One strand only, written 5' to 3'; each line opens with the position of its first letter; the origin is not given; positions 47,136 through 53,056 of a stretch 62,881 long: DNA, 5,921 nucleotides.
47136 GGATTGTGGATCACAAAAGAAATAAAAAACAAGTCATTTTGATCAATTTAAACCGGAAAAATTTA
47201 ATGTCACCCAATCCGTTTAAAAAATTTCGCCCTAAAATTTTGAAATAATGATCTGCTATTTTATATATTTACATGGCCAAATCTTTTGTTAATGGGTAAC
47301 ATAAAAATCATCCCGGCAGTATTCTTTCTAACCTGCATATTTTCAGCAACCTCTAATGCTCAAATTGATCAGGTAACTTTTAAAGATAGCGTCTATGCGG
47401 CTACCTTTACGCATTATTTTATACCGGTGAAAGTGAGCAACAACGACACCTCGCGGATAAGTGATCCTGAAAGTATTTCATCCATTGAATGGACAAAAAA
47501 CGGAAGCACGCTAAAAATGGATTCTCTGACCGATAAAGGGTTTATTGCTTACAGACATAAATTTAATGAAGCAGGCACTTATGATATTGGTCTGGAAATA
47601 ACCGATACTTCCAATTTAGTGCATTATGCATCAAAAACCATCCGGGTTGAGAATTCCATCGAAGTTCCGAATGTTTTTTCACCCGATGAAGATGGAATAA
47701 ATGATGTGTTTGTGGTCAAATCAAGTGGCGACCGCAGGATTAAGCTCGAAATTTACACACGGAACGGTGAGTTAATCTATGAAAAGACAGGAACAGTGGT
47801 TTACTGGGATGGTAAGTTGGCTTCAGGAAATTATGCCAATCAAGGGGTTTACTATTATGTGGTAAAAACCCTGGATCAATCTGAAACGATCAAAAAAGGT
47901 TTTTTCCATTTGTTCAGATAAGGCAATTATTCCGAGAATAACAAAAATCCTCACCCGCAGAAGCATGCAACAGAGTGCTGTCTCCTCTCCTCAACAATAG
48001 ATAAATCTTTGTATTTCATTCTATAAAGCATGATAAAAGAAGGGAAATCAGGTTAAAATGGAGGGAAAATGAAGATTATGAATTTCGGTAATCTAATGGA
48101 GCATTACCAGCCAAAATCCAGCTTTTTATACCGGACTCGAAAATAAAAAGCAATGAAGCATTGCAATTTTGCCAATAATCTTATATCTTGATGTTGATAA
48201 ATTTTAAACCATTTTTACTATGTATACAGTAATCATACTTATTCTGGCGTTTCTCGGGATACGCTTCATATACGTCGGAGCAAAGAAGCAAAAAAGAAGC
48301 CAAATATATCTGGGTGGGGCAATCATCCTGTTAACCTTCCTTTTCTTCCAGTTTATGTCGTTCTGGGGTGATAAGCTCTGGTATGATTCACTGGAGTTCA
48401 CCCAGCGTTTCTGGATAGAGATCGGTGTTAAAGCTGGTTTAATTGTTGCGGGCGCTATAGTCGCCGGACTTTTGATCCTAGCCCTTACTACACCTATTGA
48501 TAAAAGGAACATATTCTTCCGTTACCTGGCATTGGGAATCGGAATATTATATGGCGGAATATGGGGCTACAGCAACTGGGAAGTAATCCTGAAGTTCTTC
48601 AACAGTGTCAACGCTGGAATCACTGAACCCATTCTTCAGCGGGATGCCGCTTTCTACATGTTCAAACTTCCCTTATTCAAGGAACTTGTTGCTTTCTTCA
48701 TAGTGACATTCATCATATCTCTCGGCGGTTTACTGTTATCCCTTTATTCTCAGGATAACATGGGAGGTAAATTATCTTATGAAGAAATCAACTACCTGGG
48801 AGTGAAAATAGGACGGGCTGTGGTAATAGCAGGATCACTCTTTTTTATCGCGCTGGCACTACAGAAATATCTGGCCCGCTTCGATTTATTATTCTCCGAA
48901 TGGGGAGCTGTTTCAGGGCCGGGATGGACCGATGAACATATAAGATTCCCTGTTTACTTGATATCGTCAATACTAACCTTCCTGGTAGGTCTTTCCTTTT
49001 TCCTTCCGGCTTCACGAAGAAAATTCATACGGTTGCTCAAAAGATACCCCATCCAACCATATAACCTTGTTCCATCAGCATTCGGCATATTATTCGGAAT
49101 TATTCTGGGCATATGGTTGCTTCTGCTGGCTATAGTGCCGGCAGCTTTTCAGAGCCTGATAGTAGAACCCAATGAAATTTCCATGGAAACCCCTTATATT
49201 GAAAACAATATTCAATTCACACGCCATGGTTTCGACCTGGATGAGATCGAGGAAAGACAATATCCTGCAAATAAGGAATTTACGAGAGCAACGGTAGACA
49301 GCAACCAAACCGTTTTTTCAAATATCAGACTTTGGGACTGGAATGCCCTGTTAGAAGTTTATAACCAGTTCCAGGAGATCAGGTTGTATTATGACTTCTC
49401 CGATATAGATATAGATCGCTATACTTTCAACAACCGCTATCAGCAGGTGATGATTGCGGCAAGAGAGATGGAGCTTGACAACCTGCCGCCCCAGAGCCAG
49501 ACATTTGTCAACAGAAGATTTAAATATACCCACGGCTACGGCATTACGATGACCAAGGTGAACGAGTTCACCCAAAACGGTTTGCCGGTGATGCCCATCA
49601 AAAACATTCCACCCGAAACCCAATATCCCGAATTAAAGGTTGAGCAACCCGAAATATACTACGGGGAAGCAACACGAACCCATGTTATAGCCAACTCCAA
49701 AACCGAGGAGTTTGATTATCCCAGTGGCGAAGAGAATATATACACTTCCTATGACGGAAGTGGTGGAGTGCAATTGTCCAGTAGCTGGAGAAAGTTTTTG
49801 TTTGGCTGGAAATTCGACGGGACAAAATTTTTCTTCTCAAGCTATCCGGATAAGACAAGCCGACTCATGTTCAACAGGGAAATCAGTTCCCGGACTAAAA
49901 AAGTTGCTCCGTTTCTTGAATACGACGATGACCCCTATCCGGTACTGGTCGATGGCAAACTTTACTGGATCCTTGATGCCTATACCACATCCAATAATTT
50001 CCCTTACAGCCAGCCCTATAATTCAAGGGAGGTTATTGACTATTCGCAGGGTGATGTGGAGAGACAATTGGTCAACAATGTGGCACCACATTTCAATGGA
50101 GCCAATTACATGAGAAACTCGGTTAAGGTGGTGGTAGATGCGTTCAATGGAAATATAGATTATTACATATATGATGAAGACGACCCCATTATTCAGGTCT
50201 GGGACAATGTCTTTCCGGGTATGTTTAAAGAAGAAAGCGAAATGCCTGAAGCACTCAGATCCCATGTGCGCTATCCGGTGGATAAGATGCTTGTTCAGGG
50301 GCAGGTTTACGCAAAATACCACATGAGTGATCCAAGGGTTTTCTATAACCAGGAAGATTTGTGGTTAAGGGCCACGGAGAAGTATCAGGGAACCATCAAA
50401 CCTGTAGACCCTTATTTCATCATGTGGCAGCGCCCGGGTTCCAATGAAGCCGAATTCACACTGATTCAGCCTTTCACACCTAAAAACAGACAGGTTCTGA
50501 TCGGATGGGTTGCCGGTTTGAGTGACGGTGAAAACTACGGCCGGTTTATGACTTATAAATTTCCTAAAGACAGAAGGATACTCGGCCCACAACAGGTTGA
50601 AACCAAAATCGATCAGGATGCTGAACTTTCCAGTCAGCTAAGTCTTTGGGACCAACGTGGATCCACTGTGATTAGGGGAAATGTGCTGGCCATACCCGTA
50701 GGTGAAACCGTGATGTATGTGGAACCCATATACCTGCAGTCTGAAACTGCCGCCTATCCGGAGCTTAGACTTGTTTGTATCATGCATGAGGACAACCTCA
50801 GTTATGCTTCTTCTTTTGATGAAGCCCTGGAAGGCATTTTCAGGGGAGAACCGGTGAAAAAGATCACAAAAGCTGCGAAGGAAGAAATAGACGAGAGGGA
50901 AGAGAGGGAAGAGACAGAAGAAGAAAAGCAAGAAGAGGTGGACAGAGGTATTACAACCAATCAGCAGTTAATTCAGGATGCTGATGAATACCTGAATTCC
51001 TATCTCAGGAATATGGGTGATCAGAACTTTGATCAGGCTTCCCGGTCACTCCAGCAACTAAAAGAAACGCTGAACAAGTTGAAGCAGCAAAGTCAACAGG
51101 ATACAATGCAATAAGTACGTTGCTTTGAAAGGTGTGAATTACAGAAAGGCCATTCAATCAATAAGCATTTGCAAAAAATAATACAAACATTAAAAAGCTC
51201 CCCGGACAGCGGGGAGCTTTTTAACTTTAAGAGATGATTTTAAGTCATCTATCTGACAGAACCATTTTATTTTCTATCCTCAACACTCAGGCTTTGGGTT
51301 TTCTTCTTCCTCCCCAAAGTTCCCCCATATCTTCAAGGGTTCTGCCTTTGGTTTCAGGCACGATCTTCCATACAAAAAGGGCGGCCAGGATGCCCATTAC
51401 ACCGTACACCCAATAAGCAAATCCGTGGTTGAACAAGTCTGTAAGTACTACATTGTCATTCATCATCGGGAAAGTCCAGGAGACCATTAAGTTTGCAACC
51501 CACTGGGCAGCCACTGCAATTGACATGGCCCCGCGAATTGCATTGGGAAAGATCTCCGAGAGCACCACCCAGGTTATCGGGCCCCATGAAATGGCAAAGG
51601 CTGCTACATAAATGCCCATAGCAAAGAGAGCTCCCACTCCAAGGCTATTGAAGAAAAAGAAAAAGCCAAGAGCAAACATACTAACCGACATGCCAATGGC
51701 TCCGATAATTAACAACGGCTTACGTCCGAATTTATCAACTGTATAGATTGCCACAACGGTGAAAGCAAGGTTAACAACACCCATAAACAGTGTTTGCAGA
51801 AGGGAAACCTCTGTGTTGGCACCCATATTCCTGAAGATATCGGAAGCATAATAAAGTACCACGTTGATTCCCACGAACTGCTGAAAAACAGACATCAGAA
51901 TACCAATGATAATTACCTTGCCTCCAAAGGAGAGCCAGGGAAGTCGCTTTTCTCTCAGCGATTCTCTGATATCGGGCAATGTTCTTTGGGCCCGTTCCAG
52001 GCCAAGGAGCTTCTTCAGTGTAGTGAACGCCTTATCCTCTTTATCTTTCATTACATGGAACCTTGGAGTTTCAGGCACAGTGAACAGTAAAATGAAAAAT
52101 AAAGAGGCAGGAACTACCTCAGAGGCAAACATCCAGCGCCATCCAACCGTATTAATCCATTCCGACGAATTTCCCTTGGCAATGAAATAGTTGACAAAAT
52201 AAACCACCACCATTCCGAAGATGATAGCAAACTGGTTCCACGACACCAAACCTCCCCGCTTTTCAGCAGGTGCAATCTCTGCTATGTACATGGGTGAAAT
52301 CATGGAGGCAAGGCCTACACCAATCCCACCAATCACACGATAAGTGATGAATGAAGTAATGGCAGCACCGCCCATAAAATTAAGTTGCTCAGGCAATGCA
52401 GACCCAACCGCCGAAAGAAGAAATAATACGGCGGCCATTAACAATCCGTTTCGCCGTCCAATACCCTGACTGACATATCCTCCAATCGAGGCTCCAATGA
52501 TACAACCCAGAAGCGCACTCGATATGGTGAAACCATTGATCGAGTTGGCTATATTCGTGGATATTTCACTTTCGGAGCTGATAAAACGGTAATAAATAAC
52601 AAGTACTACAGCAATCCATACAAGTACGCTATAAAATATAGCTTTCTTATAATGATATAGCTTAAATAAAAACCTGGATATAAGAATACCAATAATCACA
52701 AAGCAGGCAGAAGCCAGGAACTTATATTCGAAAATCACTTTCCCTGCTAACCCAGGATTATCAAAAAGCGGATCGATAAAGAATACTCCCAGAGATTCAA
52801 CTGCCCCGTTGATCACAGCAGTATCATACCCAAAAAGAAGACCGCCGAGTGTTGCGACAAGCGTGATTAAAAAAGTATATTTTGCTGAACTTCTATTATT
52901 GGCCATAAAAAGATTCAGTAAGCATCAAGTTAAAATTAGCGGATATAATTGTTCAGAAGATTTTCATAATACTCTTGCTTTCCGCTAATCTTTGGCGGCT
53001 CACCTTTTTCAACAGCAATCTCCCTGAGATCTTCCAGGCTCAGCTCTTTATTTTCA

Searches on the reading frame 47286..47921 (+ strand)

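Call 57: search_protein_families(library=pfam, proteins=[window:47286-47921:+], max_evalue=0.001)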
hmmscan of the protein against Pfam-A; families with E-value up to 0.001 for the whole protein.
window:47286-47921:+ (211 aa): 2 families
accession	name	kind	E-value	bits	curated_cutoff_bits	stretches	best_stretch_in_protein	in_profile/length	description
PF13585.12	CHU_C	-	8.6e-20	71.1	27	1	125-208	1-85/86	CHU_C Type IX secretion signal domain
PF13860.13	FlgD_ig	-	0.00088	19.6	27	0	152-196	25-76/79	FlgD Ig-like domain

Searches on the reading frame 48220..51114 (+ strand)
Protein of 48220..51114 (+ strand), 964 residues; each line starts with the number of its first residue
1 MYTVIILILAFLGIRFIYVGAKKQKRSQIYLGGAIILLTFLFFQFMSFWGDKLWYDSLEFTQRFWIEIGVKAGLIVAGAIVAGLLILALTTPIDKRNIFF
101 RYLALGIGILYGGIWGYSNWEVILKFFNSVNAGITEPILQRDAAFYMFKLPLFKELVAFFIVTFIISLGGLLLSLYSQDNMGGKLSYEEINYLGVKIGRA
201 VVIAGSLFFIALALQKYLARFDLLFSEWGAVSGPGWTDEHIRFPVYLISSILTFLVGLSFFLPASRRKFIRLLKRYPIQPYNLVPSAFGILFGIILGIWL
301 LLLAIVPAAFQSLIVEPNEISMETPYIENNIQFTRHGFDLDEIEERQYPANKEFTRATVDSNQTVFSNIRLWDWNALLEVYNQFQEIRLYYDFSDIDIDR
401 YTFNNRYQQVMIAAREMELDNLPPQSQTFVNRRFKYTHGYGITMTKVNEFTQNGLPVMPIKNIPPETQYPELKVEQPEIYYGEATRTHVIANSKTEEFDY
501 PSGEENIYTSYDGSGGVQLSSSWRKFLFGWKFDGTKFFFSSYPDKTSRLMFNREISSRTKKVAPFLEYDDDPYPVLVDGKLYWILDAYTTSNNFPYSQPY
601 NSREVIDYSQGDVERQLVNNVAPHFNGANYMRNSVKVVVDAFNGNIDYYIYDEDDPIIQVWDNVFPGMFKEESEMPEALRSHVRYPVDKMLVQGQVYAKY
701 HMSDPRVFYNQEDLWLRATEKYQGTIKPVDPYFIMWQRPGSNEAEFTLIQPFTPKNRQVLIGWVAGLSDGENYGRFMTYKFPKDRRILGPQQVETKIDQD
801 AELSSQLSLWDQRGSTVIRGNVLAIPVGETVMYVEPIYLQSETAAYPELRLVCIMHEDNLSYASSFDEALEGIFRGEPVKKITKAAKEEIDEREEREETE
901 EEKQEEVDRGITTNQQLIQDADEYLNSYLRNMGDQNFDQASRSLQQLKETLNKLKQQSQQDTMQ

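Call 57: search_protein_families(library=pfam, proteins=[window:48220-51114:+], max_evalue=0.001)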
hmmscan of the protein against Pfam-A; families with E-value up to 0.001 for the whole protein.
window:48220-51114:+ (964 aa): 1 family
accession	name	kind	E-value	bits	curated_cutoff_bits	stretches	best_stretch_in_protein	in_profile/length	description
PF03699.18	UPF0182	-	2.8e-250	833.1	27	1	32-810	5-770/770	Uncharacterised protein family (UPF0182)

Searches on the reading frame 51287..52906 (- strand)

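Call 57: search_protein_families(library=pfam, proteins=[window:51287-52906:-], max_evalue=0.001)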
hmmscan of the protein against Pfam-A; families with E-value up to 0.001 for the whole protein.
window:51287-52906:- (539 aa): 2 families
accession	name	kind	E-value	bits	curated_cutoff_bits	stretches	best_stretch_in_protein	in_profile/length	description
PF00083.30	Sugar_tr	-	8.8e-117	391.2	22.3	1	15-531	2-452/452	Sugar (and other) transporter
PF07690.21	MFS_1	-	7.6e-26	91.3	33.4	2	117-469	27-340/347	Major Facilitator Superfamily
